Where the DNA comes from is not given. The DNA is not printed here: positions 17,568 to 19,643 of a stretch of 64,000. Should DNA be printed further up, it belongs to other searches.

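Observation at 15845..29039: Protocatechuate dioxygenase embedded in a CoA-dependent cluster with no pcaB/pcaIJ/pcaF: candidate novel aromatic lower pathway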

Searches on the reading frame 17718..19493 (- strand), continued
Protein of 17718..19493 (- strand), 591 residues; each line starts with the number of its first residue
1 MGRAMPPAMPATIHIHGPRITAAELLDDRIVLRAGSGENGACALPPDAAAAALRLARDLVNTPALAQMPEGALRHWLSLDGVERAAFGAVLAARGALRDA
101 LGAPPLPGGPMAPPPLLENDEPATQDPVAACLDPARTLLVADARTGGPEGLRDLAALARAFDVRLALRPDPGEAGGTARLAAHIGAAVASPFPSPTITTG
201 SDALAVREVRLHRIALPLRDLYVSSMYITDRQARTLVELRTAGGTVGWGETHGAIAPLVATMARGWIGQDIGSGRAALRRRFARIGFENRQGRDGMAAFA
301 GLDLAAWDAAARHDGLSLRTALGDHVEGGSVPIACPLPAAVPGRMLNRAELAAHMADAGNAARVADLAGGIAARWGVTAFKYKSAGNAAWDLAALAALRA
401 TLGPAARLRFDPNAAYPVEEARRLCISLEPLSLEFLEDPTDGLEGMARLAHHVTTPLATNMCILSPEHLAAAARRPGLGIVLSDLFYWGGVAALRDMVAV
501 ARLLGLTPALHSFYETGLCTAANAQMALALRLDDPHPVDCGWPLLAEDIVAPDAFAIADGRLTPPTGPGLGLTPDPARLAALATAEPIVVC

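Call 47: find_encoding_contigs(protein=P0064, flank=10000, max_places=1)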
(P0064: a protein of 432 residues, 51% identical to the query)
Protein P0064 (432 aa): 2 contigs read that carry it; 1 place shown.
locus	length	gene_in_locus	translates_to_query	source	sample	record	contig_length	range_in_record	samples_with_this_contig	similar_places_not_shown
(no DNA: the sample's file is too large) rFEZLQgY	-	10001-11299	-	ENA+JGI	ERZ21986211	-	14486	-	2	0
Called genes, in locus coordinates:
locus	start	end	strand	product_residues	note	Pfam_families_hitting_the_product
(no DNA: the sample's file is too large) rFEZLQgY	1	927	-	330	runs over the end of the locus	PF08450:SGL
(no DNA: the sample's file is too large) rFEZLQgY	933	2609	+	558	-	PF18158:AidB_N, PF02770:Acyl-CoA_dh_M, PF00441:Acyl-CoA_dh_1, PF08028:Acyl-CoA_dh_2 (weak)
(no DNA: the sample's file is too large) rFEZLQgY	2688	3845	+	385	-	PF07690:MFS_1, PF06779:MFS_4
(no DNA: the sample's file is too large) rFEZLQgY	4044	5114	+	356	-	PF01699:Na_Ca_ex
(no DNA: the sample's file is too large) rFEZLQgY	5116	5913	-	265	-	PF00378:ECH_1, PF16113:ECH_2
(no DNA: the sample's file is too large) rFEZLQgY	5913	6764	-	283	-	PF02629:CoA_binding (weak), PF13380:CoA_binding_2 (weak), PF13607:Succ_CoA_lig, PF00549:Ligase_CoA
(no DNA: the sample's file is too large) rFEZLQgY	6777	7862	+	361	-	PF08442:ATP-grasp_2, PF24948:Citrate_synth_N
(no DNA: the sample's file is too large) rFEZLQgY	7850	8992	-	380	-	PF00355:Rieske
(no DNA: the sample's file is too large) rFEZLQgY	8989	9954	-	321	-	PF03401:TctC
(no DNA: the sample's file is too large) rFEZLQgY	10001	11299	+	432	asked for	PF02746:MR_MLE_N, PF13378:MR_MLE_C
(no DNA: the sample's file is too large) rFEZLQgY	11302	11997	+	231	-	PF00775:Dioxygenase_C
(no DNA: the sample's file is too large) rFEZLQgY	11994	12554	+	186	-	PF00775:Dioxygenase_C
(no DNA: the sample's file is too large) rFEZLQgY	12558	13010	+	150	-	PF01047:MarR, PF12802:MarR_2, PF09339:HTH_IclR (weak), PF13463:HTH_27 (weak)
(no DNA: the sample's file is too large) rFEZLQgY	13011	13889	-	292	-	PF03401:TctC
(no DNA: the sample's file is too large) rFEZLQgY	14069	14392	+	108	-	?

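Call 55: search_protein_families(library=pfam, proteins=[L110:5035-6090:-, L110:7685-8602:+, L110:8885-9979:+, L110:13025-14359:-, L110:14385-15761:-, L110:15762-16529:-, L110:16529-17515:-, L110:18368-19348:-, L110:19439-20617:-, L111:1660-2640:+], max_evalue=0.0001)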
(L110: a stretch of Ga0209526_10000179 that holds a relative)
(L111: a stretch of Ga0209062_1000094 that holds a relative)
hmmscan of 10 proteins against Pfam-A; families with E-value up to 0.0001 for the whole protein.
L110:5035-6090:- (351 aa): 2 families
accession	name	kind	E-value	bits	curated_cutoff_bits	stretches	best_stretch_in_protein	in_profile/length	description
PF03241.18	HpaB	-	4.5e-67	225.6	25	1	141-339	1-201/202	4-hydroxyphenylacetate 3-hydroxylase C terminal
PF11794.13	HpaB_N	-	1.3e-45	156.6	35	1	1-134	136-270/270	4-hydroxyphenylacetate 3-hydroxylase N terminal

L110:7685-8602:+ (305 aa): 3 families
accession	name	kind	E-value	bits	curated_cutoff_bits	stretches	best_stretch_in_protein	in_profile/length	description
PF01978.25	TrmB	-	9.3e-21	73.9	25.6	1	35-102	1-68/68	Sugar-specific transcriptional regulator TrmB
PF11495.14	Regulator_TrmB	-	8.7e-11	41.9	22.2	1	135-263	2-127/233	Archaeal transcriptional regulator TrmB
PF09339.16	HTH_IclR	-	4.2e-05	23.7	22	0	58-87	20-49/52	IclR helix-turn-helix domain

L110:8885-9979:+ (364 aa): 1 family
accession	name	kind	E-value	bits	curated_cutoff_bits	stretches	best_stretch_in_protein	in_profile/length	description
PF13378.12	MR_MLE_C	-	1.6e-05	25.2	29.4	1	151-311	14-176/219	Enolase C-terminal domain-like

L110:13025-14359:- (444 aa): 1 family
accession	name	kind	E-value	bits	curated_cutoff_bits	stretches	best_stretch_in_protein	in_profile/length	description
PF14238.11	DUF4340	-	4.7e-53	180.6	25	2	73-235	1-163/183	Domain of unknown function (DUF4340)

L110:14385-15761:- (458 aa): 4 families
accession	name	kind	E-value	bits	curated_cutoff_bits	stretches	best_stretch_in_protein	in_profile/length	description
PF09822.16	ABC_transp_aux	-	4.1e-30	105.5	34.7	1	152-400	2-287/288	ABC-type uncharacterized transport system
PF23357.1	DUF7088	-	5.6e-12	46.2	27.8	1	47-143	2-103/105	Domain of unknown function (DUF7088)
PF14258.12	DUF4350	-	9.1e-11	42.8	30.4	1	166-401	2-180/181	Domain of unknown function (DUF4350)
PF23355.1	IFT52_GIFT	-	8e-10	38.6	27.2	1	197-409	41-237/246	IFT52 GIFT domain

L110:15762-16529:- (255 aa): 4 families
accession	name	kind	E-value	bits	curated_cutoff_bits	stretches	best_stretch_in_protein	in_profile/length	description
PF12679.13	ABC2_membrane_2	-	4.3e-14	52.9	27.2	1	5-215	1-233/283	ABC-2 family transporter protein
PF12698.13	ABC2_membrane_3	-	9e-10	38.6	31.6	1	70-193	165-285/347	ABC-2 family transporter protein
PF03379.19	CcmB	-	3e-05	24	24.9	1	73-174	51-150/215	CcmB protein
PF12730.13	ABC2_membrane_4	-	6.4e-05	23.4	27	1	29-179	17-168/179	ABC-2 family transporter protein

L110:16529-17515:- (328 aa): 2 families
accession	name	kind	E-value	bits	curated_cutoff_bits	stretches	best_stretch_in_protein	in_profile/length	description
PF00005.33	ABC_tran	-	3.3e-30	105.9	25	1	18-161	2-137/137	ABC transporter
PF13304.12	AAA_21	-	1.1e-08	36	27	1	134-190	239-299/304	AAA domain, putative AbiEii toxin, Type IV TA system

L110:18368-19348:- (326 aa): 1 family
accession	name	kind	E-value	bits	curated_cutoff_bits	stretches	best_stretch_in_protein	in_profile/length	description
PF08450.18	SGL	-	5e-86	288.7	26.3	1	18-258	1-246/246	SMP-30/Gluconolactonase/LRE-like region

L110:19439-20617:- (392 aa): 2 families
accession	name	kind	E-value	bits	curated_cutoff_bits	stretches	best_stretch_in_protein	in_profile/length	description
PF03022.22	MRJP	-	3e-39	135.5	19.8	1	133-390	1-260/288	Major royal jelly protein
PF08450.18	SGL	-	2.4e-09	37.6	26.3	1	273-364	136-223/246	SMP-30/Gluconolactonase/LRE-like region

L111:1660-2640:+ (326 aa): 1 family
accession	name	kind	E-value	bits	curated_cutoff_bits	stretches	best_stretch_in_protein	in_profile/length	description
PF13378.12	MR_MLE_C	-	2e-12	47.7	29.4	1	112-307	3-211/219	Enolase C-terminal domain-like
